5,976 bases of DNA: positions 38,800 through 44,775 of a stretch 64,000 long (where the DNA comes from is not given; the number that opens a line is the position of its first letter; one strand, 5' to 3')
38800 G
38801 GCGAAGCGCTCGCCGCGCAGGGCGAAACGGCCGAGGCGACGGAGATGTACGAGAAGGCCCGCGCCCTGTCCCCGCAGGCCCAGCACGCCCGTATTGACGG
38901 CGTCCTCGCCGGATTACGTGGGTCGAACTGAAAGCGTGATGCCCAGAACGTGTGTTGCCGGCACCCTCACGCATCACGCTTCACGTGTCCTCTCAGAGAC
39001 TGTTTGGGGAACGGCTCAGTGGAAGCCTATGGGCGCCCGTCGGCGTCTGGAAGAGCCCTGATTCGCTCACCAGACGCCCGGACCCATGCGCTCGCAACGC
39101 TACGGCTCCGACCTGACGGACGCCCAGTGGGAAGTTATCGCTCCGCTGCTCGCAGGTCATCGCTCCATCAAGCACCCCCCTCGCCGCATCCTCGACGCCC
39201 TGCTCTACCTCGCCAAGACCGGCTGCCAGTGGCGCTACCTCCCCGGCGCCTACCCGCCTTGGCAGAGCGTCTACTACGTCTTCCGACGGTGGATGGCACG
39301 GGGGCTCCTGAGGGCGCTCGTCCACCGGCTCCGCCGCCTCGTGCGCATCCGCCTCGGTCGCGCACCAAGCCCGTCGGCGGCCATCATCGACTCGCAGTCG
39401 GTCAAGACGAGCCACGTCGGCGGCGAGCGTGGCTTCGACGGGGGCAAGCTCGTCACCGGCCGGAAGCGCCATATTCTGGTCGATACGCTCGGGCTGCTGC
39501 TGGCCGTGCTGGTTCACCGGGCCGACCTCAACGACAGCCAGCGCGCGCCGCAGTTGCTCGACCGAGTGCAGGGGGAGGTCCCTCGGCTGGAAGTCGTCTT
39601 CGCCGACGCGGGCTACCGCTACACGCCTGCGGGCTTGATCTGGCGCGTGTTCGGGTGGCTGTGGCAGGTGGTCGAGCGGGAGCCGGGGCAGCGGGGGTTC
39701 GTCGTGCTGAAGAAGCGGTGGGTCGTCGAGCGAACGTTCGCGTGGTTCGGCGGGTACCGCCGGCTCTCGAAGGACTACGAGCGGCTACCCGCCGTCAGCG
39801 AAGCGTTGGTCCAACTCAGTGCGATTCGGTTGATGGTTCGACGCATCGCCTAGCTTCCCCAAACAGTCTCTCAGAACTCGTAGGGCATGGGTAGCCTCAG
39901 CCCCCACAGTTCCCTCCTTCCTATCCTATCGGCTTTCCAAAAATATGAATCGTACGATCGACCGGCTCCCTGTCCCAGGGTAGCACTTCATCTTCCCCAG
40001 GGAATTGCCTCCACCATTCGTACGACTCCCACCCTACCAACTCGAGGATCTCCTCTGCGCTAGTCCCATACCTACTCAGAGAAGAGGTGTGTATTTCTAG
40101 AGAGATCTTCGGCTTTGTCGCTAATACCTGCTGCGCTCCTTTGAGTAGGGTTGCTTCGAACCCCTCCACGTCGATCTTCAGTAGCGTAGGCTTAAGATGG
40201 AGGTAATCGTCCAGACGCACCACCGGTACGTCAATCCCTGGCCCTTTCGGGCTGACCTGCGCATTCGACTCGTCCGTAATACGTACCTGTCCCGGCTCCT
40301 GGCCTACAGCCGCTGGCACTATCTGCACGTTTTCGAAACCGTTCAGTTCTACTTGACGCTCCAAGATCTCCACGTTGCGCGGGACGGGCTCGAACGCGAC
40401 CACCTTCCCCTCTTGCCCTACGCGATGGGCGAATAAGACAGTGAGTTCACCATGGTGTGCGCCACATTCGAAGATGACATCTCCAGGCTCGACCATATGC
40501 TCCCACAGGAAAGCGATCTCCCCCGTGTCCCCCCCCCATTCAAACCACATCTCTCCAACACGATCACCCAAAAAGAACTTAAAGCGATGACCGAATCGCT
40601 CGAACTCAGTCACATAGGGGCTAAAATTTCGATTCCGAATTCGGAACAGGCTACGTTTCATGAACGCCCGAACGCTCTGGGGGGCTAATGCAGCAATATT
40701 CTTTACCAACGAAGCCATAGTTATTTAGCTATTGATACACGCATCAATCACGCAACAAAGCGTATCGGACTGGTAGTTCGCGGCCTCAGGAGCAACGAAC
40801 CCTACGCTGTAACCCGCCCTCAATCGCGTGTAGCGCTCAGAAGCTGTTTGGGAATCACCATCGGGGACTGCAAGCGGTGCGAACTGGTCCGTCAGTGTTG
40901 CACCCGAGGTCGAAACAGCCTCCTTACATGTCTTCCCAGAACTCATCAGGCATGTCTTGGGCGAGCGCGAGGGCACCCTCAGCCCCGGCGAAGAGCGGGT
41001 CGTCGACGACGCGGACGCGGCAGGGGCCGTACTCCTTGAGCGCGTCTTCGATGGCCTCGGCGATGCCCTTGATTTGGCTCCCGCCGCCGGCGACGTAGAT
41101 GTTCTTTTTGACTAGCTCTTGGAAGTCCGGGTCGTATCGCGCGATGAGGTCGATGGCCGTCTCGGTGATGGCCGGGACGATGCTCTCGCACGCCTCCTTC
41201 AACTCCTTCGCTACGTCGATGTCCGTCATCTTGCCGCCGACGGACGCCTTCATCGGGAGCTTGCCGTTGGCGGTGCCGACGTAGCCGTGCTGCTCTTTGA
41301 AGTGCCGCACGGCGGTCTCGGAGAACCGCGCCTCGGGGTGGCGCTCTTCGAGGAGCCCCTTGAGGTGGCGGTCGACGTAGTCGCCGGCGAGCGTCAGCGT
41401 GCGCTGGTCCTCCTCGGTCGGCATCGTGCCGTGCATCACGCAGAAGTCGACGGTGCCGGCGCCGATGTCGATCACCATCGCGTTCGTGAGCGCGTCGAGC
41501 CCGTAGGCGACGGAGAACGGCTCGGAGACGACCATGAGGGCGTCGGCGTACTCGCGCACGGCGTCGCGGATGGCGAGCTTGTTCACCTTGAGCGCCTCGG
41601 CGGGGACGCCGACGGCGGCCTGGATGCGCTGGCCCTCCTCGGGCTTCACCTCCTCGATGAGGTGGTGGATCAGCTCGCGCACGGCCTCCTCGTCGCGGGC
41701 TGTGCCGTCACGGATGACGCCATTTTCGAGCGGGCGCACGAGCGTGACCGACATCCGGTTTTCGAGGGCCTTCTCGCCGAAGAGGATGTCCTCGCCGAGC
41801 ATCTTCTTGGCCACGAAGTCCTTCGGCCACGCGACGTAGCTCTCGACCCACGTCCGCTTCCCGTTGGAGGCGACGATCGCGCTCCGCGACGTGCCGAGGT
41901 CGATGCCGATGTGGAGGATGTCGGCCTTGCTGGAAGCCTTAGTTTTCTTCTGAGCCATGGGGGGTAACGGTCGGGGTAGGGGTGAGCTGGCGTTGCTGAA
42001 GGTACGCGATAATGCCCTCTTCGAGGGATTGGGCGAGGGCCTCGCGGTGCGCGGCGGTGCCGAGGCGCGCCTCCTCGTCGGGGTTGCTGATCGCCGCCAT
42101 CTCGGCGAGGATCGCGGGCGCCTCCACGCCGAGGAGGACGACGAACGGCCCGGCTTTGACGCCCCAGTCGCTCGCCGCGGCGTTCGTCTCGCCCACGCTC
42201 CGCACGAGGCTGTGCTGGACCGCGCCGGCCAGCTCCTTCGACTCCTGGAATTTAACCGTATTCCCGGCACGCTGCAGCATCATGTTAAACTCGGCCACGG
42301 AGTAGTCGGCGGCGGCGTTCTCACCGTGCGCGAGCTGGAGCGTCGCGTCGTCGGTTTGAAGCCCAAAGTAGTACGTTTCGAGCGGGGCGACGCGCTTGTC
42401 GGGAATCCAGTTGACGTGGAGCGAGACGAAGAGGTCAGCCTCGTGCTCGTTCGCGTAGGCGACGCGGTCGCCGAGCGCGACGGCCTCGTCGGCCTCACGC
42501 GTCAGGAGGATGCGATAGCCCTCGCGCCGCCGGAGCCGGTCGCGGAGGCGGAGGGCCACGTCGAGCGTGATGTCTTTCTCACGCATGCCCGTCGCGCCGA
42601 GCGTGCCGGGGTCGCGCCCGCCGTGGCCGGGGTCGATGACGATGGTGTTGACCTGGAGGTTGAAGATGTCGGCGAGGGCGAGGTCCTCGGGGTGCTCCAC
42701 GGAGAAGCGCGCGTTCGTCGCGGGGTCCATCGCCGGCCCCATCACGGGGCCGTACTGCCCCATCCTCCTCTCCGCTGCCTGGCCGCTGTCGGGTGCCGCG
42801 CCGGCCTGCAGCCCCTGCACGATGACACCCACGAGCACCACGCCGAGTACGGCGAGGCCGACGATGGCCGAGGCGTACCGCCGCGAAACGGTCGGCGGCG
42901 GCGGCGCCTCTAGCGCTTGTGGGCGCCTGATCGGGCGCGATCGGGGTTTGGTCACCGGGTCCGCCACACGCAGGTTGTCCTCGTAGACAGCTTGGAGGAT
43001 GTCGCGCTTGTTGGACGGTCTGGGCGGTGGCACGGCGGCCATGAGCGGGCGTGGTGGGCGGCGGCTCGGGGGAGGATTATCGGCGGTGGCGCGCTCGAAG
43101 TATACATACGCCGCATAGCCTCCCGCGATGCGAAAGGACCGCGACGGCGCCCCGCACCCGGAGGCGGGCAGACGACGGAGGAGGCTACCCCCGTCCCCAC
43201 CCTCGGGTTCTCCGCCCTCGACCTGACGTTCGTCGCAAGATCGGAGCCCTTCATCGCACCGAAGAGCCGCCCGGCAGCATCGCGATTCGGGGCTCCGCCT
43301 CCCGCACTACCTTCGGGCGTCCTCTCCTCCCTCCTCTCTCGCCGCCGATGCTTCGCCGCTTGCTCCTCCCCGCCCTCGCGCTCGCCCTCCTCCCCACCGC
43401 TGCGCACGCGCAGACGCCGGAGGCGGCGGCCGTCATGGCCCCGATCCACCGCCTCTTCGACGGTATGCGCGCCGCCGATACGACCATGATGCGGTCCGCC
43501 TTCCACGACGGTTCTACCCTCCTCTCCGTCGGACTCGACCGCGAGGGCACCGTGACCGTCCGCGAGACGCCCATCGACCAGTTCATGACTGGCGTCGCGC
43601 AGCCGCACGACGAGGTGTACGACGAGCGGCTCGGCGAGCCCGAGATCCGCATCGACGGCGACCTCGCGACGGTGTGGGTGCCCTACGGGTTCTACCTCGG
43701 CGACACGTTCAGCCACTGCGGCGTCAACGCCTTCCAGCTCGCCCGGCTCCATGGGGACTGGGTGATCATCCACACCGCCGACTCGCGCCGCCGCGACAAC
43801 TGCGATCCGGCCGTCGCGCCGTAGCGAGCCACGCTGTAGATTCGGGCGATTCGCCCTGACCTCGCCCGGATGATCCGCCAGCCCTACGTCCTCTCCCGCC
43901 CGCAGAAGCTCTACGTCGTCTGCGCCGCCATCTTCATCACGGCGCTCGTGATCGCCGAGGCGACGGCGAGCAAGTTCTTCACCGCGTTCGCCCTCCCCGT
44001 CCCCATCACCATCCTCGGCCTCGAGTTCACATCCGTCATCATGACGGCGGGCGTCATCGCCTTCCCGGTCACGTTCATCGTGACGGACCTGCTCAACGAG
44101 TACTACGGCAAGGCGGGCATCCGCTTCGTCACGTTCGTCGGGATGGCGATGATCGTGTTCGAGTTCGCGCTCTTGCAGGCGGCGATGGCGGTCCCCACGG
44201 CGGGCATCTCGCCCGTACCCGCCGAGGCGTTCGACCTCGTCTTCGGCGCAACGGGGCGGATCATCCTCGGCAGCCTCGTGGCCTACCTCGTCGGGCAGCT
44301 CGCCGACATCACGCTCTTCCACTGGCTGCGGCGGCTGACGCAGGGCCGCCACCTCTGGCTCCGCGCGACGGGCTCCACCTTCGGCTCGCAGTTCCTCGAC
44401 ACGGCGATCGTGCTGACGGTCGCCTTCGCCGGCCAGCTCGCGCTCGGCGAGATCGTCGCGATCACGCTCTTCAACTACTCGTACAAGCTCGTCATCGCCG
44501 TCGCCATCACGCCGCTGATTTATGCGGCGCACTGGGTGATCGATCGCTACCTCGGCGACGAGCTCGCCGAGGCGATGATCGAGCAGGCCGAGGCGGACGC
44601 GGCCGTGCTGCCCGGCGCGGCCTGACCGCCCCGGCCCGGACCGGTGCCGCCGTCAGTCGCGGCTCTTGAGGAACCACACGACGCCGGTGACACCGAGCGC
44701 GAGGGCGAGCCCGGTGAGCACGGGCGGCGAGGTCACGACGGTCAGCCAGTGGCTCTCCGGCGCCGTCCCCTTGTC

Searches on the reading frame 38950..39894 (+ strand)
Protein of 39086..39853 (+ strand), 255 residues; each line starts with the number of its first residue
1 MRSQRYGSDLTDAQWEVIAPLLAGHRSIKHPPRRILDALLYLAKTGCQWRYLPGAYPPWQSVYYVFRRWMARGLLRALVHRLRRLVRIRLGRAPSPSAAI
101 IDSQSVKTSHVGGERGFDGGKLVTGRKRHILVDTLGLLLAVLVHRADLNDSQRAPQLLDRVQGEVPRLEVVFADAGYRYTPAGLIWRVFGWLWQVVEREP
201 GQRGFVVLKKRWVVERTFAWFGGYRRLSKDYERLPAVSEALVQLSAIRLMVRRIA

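Call 48: search_protein_families(library=pfam, proteins=[window:39086-39853:+, window:38950-39894:+], max_evalue=0.001)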
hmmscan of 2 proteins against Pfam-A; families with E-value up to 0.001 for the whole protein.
window:39086-39853:+ (255 aa): 3 families
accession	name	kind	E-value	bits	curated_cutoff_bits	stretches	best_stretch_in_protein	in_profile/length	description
PF01609.27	DDE_Tnp_1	-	1e-24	87.8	23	1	95-246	3-196/200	Transposase DDE domain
PF13340.11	DUF4096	-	4.2e-23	81.8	34.3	1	10-78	1-75/76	Putative transposase of IS4/5 family (DUF4096)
PF13586.12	DDE_Tnp_1_2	-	9.7e-09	36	29.2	1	202-250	36-84/86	Transposase DDE domain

window:38950-39894:+ (314 aa): 0 families

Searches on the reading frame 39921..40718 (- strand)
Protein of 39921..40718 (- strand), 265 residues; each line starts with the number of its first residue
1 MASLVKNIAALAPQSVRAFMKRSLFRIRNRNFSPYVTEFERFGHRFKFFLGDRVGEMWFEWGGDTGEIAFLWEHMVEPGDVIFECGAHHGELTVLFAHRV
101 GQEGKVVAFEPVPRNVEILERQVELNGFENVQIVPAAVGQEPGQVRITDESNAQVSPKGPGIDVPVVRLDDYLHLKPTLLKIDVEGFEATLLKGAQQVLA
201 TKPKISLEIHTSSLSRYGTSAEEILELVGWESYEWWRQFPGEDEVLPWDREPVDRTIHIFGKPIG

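Call 48: search_protein_families(library=pfam, proteins=[window:39921-40718:-], max_evalue=0.001)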
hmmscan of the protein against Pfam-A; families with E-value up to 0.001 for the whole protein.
window:39921-40718:- (265 aa): 2 families
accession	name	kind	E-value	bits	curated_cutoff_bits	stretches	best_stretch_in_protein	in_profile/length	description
PF05050.19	Methyltransf_21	-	4.6e-19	69.6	22.7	1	84-227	1-165/173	Methyltransferase FkbM domain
PF01135.25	PCMT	-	0.0002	21.7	20.3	1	76-134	71-129/210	Protein-L-isoaspartate(D-aspartate) O-methyltransferase (PCMT)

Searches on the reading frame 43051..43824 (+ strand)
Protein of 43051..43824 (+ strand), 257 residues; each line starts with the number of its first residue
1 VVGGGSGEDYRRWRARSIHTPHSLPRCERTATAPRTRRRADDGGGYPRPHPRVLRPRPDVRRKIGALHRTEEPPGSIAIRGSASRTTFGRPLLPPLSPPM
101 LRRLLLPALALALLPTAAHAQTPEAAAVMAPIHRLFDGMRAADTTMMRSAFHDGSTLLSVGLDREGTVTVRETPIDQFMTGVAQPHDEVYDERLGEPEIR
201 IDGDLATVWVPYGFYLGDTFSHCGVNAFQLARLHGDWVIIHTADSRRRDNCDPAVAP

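Call 48: search_protein_families(library=pfam, proteins=[window:43051-43824:+], max_evalue=0.001)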
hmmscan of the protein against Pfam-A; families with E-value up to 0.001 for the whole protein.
window:43051-43824:+ (257 aa): 1 family
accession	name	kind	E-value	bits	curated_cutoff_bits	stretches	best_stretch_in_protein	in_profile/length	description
PF12893.14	Lumazine_bd_2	-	6.8e-05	24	22.1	1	124-240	2-111/116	Putative lumazine-binding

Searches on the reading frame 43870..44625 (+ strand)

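Call 48: search_protein_families(library=pfam, proteins=[window:43870-44625:+], max_evalue=0.001)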
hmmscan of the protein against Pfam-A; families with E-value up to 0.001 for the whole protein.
window:43870-44625:+ (251 aa): 1 family
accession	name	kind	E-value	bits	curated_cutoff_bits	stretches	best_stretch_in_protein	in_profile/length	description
PF02592.20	Vut_1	-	1e-47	162.8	27.2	1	59-219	1-151/152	Putative vitamin uptake transporter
